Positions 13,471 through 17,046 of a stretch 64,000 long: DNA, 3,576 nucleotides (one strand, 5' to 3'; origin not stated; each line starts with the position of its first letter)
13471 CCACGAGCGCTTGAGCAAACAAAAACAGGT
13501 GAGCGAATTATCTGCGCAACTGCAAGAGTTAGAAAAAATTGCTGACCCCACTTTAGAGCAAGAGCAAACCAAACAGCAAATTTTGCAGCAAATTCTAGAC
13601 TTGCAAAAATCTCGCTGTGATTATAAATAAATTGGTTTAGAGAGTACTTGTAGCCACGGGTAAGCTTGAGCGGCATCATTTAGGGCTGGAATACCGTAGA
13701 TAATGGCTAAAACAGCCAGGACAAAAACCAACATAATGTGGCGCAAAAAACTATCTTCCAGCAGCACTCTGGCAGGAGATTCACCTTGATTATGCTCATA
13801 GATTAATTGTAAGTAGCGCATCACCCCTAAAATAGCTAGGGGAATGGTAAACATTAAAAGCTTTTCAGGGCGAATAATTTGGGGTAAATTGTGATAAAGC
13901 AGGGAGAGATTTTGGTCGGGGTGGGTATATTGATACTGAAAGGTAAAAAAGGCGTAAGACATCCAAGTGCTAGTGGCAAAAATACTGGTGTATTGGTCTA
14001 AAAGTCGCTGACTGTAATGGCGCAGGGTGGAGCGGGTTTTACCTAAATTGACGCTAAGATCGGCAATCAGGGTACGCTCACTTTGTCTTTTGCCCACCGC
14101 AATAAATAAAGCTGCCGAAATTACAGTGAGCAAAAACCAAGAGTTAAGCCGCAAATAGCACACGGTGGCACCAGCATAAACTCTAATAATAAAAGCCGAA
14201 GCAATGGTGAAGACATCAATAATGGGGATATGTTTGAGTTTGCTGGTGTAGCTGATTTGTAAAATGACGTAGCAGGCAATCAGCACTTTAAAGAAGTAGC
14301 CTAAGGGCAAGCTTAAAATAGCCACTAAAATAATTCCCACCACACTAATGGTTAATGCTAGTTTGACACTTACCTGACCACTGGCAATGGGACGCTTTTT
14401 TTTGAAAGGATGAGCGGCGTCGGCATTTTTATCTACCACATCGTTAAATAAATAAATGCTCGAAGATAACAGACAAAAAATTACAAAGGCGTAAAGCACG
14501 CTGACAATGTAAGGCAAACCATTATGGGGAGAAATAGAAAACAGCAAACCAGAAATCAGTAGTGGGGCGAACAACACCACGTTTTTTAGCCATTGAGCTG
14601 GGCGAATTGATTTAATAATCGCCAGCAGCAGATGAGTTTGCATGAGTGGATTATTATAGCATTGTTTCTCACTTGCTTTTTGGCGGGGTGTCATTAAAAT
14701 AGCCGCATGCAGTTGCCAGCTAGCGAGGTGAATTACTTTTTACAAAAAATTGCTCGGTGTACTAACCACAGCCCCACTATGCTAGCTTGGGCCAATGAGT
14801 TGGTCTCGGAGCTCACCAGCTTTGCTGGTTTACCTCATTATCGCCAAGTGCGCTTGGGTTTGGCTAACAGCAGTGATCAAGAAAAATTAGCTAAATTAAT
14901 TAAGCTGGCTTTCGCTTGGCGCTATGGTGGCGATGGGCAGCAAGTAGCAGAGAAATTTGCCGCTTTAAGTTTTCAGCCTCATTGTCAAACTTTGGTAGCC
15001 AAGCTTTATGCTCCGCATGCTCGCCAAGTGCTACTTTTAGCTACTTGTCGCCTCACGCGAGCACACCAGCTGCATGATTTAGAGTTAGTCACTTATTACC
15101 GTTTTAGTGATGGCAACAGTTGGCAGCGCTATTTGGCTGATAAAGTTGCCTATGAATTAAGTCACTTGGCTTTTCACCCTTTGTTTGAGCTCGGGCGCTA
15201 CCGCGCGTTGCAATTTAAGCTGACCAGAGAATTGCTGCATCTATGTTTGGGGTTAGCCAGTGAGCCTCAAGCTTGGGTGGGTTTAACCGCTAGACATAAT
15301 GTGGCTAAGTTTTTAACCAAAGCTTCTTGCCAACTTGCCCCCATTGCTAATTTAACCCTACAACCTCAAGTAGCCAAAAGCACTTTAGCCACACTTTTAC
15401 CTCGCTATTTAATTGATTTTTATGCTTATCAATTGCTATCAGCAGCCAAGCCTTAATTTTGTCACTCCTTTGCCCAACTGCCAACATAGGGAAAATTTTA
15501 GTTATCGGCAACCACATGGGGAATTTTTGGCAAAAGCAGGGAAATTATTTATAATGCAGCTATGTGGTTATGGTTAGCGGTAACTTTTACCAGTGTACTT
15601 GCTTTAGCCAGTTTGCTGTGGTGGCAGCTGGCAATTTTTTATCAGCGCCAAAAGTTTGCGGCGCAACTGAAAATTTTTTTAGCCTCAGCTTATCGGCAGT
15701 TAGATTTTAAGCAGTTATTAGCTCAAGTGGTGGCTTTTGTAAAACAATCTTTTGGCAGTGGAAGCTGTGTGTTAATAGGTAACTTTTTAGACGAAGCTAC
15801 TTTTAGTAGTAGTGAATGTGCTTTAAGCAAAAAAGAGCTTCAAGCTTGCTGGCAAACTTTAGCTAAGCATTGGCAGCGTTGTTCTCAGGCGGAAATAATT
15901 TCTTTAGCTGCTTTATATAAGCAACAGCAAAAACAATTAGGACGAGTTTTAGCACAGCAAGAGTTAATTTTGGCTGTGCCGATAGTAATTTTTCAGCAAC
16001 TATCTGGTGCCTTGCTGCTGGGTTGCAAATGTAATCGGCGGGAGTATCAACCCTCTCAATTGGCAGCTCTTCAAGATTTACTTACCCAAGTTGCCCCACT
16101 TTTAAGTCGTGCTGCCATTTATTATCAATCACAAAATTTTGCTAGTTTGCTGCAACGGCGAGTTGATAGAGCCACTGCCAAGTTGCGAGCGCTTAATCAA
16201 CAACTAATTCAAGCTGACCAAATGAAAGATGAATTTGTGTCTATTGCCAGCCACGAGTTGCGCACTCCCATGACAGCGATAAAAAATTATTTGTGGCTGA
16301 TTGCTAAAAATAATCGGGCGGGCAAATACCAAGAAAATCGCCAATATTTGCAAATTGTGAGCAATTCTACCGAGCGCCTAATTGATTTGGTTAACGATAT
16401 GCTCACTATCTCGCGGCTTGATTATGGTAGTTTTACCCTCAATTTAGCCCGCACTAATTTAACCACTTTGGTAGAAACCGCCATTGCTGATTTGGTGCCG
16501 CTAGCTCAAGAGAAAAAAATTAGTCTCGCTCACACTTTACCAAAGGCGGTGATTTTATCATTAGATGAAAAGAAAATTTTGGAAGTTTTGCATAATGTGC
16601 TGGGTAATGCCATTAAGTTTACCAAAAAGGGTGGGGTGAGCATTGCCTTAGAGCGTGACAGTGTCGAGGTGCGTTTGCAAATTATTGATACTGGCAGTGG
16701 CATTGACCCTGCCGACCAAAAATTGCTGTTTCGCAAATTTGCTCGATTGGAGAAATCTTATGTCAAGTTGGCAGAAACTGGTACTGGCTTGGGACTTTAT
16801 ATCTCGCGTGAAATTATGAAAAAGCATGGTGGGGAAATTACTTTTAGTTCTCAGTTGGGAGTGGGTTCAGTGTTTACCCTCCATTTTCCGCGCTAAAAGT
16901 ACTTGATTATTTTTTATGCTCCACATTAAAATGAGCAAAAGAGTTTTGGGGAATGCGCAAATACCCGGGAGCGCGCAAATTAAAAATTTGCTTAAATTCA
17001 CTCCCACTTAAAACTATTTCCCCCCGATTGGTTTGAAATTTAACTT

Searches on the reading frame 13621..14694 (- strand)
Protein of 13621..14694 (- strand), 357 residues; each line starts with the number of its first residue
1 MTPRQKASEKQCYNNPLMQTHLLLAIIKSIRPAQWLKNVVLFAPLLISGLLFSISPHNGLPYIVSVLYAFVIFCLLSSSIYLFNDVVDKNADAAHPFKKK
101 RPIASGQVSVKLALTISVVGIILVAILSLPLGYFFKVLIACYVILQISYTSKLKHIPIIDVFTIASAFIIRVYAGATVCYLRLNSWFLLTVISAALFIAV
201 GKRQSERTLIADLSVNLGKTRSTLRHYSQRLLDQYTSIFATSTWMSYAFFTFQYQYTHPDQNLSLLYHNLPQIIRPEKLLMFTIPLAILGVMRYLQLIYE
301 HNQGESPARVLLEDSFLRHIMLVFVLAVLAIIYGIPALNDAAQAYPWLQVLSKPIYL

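Call 68: search_protein_families(library=pfam, proteins=[window:13621-14694:-], max_evalue=0.01)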
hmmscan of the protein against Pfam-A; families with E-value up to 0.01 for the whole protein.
window:13621-14694:- (357 aa): 1 family
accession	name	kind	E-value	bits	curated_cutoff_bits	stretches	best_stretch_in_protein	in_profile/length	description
PF01040.23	UbiA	-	5.7e-20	72.1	34.2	1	57-241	13-197/250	UbiA prenyltransferase family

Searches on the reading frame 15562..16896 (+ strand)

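Call 68: search_protein_families(library=pfam, proteins=[window:15562-16896:+], max_evalue=0.01)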
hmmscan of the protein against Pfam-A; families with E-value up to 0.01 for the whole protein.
window:15562-16896:+ (444 aa): 3 families
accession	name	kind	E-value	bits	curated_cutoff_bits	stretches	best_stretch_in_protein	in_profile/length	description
PF02518.31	HATPase_c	-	2.3e-25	89.6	26.4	1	335-443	2-108/111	Histidine kinase-, DNA gyrase B-, and HSP90-like ATPase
PF00512.31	HisKA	-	2.5e-17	63.1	26.9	1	221-289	1-66/66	His Kinase A (phospho-acceptor) domain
PF13581.12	HATPase_c_2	-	0.0024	18.3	27.4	1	341-421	38-111/127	Histidine kinase-like ATPase domain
